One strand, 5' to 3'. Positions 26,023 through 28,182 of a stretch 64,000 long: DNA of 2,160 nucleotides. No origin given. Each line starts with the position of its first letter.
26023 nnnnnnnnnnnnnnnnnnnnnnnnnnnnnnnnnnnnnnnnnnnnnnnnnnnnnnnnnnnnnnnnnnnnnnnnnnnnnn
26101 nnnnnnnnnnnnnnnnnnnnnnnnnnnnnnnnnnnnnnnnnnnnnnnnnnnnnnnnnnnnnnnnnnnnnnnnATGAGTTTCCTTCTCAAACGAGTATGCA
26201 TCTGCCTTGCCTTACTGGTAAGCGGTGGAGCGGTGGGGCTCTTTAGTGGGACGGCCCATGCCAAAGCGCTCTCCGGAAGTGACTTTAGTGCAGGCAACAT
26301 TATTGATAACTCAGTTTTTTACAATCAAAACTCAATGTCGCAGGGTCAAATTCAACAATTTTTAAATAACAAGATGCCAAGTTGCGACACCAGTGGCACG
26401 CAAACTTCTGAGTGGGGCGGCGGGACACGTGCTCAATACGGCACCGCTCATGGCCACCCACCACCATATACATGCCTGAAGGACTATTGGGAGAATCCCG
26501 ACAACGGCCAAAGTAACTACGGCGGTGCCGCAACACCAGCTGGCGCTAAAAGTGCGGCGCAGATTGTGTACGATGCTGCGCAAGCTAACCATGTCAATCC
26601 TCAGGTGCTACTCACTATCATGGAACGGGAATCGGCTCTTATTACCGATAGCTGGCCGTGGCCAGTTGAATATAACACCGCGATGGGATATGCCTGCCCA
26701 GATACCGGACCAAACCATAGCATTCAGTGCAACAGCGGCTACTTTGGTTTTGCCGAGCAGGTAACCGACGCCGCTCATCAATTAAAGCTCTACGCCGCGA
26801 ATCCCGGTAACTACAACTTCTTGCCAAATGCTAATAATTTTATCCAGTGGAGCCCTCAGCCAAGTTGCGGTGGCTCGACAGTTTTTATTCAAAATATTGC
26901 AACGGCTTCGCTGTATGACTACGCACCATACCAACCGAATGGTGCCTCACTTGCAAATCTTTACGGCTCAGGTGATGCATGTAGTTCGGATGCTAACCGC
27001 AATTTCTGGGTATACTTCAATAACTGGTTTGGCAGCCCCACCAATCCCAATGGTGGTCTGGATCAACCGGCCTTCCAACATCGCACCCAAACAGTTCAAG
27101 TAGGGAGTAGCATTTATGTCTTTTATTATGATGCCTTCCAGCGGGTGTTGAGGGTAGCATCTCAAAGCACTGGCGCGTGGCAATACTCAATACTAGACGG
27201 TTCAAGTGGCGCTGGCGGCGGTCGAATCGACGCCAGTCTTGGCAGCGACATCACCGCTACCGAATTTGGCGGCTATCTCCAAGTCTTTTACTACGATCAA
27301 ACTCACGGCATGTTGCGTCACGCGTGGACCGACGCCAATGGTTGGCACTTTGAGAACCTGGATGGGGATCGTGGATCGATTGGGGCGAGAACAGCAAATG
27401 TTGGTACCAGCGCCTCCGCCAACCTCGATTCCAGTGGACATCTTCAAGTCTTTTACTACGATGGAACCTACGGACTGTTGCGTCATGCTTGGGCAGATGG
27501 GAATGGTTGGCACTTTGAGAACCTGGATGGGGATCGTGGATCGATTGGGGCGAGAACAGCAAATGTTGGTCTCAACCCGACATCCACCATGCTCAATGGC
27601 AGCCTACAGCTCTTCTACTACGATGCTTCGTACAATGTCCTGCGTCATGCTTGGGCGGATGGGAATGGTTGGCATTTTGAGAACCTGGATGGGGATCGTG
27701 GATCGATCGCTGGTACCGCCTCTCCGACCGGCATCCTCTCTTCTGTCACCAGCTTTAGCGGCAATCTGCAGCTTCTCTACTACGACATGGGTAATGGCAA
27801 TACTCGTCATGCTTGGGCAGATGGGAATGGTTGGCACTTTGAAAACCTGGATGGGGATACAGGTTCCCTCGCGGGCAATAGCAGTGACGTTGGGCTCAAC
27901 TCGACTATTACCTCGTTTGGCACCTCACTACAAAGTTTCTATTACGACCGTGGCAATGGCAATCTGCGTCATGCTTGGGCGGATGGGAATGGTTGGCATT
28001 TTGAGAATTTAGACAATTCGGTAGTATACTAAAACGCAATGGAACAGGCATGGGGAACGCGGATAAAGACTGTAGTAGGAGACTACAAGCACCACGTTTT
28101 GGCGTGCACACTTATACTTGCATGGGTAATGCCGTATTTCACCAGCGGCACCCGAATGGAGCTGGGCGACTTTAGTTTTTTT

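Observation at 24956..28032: Operon of two paralogous anchored proteins plus a lysozyme-like/lectin-propeller protein built on 168-bp DNA tandem repeats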

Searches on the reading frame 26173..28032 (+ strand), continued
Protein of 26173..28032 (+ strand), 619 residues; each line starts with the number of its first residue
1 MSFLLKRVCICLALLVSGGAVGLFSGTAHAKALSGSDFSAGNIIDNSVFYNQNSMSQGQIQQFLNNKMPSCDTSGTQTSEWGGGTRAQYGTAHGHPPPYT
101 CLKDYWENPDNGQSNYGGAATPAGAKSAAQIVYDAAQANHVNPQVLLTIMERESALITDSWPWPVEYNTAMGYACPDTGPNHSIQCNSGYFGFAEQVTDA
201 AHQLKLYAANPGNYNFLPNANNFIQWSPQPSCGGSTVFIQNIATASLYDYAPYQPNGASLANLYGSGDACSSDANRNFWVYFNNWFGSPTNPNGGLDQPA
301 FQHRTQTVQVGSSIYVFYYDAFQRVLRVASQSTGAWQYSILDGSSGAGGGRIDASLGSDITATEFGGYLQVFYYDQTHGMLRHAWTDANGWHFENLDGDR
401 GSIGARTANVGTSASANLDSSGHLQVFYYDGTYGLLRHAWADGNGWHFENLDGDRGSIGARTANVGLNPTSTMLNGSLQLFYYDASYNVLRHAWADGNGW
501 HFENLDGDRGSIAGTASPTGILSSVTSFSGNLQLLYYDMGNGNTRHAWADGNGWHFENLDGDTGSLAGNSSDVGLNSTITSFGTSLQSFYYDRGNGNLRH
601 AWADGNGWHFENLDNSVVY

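Call 60: find_encoding_contigs(protein=P0360, flank=10000, max_places=3)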
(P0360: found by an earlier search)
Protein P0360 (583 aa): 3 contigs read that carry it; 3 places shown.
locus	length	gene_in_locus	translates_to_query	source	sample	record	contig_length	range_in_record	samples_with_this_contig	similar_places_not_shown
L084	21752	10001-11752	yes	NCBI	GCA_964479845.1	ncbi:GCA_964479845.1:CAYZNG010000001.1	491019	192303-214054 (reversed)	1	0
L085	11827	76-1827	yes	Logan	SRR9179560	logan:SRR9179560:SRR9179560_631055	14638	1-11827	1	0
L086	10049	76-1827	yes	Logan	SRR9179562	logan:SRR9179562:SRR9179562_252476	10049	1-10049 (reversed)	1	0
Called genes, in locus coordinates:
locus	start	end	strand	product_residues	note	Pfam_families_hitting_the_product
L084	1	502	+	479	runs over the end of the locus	PF13727:CoA_binding_3, PF02397:Bac_transf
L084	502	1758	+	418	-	PF13439:Glyco_transf_4, PF20706:GT4-conflict, PF00534:Glycos_transf_1, PF13692:Glyco_trans_1_4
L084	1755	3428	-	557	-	PF05257:CHAP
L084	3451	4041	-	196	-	-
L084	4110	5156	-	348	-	PF00483:NTP_transferase, PF12804:NTP_transf_3 (weak), PF22640:ManC_GMP_beta-helix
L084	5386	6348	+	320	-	PF00535:Glycos_transf_2, PF10111:Glyco_tranf_2_2 (weak)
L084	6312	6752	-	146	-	PF04138:GtrA_DPMS_TM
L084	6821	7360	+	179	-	-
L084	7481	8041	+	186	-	-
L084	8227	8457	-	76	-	-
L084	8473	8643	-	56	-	-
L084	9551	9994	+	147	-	-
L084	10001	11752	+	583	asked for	-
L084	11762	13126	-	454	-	PF00534:Glycos_transf_1, PF13692:Glyco_trans_1_4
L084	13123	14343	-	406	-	PF13439:Glyco_transf_4 (faint), PF13692:Glyco_trans_1_4 (weak)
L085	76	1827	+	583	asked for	-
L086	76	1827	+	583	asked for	-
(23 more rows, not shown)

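Call 64: find_encoding_contigs(protein=P0359, flank=10000, max_places=6)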
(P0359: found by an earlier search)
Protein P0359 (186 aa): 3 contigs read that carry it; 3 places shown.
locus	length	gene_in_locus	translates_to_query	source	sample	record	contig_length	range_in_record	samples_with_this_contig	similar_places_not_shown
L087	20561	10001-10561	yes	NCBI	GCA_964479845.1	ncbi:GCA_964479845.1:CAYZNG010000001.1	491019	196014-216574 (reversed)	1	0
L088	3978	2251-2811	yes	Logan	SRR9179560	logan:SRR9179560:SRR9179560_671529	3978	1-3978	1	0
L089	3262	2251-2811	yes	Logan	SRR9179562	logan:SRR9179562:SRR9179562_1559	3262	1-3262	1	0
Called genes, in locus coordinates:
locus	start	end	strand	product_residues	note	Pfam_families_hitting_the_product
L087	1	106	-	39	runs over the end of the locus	-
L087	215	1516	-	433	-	PF04932:Wzy_C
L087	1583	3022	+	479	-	PF13727:CoA_binding_3, PF02397:Bac_transf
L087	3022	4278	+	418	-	PF13439:Glyco_transf_4, PF20706:GT4-conflict, PF00534:Glycos_transf_1, PF13692:Glyco_trans_1_4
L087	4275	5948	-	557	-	PF05257:CHAP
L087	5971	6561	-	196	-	-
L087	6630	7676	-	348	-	PF00483:NTP_transferase, PF12804:NTP_transf_3 (weak), PF22640:ManC_GMP_beta-helix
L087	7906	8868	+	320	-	PF00535:Glycos_transf_2, PF10111:Glyco_tranf_2_2 (weak)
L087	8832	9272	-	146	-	PF04138:GtrA_DPMS_TM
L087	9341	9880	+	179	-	-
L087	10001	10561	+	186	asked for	-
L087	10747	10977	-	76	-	-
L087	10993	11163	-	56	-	-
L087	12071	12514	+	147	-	-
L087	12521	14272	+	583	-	-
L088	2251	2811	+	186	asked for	-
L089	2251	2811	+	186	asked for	-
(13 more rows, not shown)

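Call 76: find_encoding_contigs(protein=P0011, flank=4000, max_places=4)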
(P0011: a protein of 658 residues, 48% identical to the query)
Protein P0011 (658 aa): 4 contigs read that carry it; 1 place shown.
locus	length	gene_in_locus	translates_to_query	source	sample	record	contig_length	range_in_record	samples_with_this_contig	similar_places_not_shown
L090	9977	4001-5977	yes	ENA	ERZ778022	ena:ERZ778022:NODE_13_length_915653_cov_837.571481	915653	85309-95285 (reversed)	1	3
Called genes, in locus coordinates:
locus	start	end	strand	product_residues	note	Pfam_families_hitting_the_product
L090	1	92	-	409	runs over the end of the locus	PF01757:Acyl_transf_3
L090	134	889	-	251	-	PF03332:PMM, PF08282:Hydrolase_3 (weak)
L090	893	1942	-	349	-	PF00483:NTP_transferase, PF12804:NTP_transf_3 (faint), PF22640:ManC_GMP_beta-helix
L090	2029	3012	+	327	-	PF00535:Glycos_transf_2, PF10111:Glyco_tranf_2_2 (weak)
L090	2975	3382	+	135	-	PF04138:GtrA_DPMS_TM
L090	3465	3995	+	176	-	-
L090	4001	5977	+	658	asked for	PF10902:WYL_2 (faint), PF21960:RCF1-5-like_lid (faint)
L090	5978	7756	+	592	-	-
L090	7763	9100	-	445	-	PF00534:Glycos_transf_1, PF13692:Glyco_trans_1_4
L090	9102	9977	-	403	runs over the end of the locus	PF13692:Glyco_trans_1_4 (faint)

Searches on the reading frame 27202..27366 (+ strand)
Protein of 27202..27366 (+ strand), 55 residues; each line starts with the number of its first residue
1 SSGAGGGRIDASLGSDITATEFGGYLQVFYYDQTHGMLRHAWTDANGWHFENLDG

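Call 49: search_solved_structures(query=A4, max_evalue=10, show_alignments=4)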
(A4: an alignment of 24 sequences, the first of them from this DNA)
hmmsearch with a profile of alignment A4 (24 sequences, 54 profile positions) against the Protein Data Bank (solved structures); distinct sequences matched with E-value up to 10: 0.
